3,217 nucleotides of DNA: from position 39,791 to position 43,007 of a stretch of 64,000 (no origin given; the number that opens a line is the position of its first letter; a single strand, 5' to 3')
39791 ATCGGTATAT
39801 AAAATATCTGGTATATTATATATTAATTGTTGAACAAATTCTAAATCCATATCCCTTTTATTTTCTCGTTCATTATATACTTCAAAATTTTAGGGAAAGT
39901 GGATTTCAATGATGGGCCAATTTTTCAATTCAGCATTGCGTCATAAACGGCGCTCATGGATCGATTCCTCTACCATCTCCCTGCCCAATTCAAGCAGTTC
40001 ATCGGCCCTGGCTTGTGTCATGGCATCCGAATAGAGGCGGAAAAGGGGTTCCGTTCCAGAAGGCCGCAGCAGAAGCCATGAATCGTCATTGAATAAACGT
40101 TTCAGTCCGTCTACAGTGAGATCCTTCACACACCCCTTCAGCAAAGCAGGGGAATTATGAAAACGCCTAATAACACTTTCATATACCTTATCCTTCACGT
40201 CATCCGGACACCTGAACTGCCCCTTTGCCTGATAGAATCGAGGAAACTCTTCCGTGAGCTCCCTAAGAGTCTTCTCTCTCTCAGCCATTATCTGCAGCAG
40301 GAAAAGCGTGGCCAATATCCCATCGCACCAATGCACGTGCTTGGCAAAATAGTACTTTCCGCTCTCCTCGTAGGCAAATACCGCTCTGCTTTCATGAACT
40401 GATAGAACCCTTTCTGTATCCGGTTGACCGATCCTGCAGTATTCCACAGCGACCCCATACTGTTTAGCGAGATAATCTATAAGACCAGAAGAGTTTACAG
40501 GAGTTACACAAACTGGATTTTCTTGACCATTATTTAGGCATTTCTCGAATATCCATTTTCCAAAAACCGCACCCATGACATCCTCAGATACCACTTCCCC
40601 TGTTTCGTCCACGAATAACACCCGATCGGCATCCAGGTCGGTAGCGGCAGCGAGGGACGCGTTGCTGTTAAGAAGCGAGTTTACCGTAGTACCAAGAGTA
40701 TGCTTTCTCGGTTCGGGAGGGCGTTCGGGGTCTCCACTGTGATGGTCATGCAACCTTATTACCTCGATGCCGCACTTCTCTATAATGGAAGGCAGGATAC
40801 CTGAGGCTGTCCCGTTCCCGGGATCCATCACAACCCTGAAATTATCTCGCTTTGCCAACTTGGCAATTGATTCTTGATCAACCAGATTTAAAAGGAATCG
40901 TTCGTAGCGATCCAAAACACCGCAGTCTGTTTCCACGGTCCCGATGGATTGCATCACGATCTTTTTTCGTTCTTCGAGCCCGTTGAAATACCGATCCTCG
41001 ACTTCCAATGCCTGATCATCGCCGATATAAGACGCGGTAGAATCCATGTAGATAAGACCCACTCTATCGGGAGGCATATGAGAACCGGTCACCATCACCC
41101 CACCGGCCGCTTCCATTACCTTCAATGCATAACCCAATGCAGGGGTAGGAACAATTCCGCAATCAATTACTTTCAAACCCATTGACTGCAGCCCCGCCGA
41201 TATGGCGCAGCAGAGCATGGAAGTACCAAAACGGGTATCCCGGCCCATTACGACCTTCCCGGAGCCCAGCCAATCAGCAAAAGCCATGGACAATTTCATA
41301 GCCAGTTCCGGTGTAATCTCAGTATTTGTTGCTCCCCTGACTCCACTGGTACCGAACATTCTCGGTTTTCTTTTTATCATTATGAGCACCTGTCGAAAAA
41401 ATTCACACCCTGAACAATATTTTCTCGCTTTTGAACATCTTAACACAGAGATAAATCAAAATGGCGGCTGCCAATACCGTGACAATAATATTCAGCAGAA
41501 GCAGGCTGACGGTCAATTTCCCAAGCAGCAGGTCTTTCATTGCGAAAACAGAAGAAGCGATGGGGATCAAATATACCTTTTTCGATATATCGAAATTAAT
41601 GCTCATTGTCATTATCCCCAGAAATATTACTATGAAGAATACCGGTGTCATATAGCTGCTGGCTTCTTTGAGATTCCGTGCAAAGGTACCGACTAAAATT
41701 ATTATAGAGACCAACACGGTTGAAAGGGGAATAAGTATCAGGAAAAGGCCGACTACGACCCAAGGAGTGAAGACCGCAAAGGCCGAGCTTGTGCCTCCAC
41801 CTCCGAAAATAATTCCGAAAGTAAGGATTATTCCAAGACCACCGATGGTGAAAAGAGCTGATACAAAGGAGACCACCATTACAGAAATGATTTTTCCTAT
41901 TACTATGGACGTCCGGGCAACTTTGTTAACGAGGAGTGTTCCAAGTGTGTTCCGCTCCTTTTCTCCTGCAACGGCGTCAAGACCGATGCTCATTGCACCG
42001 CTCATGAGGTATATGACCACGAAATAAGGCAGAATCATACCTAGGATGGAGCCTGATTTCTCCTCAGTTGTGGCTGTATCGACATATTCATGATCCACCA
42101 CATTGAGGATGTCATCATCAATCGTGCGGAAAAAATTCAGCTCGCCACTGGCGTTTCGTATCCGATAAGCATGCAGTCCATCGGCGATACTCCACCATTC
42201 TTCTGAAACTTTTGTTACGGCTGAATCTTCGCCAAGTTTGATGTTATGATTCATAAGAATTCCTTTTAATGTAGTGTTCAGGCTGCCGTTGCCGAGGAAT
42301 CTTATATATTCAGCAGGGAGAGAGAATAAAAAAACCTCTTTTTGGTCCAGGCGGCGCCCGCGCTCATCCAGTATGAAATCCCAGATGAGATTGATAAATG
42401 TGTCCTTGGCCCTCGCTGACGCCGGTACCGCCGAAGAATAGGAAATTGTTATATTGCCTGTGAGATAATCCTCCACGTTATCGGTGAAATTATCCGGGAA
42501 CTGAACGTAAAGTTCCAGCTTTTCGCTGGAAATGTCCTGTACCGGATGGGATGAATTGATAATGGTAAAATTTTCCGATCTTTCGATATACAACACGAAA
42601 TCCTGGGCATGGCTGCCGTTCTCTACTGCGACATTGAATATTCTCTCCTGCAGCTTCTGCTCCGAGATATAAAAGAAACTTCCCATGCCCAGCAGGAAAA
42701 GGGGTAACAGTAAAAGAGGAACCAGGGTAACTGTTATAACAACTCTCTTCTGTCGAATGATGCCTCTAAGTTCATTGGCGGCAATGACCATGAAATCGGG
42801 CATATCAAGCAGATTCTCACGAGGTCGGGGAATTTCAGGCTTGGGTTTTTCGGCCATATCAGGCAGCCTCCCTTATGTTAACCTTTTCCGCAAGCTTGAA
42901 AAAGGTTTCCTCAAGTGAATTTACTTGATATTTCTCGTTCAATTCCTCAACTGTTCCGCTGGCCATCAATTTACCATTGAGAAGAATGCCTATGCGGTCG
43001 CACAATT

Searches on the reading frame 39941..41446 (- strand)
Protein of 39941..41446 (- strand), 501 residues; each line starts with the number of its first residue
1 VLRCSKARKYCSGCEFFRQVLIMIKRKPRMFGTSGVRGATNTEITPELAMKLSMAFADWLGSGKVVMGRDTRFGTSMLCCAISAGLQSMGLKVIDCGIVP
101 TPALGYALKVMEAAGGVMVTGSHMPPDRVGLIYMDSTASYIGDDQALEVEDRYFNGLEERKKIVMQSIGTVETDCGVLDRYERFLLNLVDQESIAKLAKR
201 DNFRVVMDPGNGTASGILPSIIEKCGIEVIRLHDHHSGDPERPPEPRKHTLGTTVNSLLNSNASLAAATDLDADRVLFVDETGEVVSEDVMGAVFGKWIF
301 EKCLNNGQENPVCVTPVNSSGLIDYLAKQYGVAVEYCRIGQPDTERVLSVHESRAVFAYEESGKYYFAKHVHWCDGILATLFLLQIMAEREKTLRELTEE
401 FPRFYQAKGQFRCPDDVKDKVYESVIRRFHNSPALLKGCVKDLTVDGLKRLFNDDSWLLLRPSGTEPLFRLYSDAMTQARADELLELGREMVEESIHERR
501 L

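Call 76: search_protein_families(library=pfam, proteins=[window:39941-41446:-], max_evalue=0.0001)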
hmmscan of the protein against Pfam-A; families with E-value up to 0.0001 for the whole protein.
window:39941-41446:- (501 aa): 4 families
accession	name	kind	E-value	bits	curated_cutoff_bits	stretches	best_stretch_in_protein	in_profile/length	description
PF02878.22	PGM_PMM_I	-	2.9e-33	114.9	22.5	1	29-156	2-134/138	Phosphoglucomutase/phosphomannomutase, alpha/beta/alpha domain I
PF02879.22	PGM_PMM_II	-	9.2e-17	61.9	29.3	1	182-283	4-103/103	Phosphoglucomutase/phosphomannomutase, alpha/beta/alpha domain II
PF02880.22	PGM_PMM_III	-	3.5e-16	59.8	20.7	1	289-402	3-113/115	Phosphoglucomutase/phosphomannomutase, alpha/beta/alpha domain III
PF00408.26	PGM_PMM_IV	-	2.6e-07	31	23.1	1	438-485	21-62/68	Phosphoglucomutase/phosphomannomutase, C-terminal domain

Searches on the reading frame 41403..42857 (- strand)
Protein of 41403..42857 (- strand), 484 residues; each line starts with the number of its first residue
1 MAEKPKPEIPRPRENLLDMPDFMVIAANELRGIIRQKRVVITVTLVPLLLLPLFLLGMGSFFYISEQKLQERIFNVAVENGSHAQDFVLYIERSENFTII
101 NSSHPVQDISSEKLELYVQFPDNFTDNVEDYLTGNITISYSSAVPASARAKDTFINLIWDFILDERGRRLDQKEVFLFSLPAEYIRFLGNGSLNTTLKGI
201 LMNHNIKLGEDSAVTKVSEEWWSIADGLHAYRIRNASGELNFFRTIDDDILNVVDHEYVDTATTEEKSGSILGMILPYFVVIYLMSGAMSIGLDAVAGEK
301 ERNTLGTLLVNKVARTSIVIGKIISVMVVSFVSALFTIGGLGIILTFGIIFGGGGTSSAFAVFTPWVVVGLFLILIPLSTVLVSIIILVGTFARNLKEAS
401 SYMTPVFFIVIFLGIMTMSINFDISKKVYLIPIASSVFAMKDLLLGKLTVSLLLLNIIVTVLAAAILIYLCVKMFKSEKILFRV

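Call 76: search_protein_families(library=pfam, proteins=[window:41403-42857:-], max_evalue=0.0001)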
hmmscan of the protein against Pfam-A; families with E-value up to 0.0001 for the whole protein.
window:41403-42857:- (484 aa): 2 families
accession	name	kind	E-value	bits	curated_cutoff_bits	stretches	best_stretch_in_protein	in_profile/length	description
PF12679.13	ABC2_membrane_2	-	1.6e-28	100.2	27.2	1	23-418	1-203/283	ABC-2 family transporter protein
PF12698.13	ABC2_membrane_3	-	9.1e-22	78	31.6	1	48-470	7-344/347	ABC-2 family transporter protein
